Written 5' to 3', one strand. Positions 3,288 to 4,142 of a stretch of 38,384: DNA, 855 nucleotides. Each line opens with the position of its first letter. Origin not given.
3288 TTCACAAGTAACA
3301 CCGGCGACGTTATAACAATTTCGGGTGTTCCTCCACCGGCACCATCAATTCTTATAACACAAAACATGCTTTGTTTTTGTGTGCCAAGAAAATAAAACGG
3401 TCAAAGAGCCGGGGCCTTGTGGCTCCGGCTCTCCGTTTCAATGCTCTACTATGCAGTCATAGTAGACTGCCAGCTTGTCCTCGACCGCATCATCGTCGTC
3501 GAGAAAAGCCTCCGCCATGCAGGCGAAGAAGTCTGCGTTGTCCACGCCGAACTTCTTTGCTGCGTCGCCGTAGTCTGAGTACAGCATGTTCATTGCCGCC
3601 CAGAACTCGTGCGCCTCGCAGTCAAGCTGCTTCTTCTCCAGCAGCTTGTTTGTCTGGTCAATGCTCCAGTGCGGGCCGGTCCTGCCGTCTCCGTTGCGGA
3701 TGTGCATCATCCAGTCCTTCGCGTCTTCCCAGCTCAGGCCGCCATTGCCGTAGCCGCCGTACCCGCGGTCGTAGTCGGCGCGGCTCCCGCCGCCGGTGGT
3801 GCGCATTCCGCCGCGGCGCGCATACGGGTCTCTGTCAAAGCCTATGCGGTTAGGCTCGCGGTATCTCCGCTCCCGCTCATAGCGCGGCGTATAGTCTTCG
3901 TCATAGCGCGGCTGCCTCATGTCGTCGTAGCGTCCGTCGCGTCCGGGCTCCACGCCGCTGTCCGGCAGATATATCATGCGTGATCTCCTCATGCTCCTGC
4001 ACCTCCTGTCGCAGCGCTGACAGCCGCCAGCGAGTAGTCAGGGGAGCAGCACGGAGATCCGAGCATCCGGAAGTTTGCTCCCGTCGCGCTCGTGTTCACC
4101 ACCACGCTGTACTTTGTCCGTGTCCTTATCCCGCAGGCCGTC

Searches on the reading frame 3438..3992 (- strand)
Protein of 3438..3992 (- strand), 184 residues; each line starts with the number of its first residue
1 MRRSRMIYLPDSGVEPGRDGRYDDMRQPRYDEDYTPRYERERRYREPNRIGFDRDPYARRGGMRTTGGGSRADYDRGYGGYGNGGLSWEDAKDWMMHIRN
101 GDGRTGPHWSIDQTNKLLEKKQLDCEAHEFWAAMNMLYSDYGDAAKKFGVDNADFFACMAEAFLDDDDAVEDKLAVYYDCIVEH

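Call 75: search_protein_families(library=pfam, proteins=[window:3438-3992:-], max_evalue=0.001)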
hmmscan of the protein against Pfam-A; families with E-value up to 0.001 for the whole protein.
window:3438-3992:- (184 aa): 1 family
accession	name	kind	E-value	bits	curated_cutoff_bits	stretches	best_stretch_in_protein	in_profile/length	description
PF25223.1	DUF7841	-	8.7e-22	78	25.2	1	86-178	16-113/114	Domain of unknown function (DUF7841)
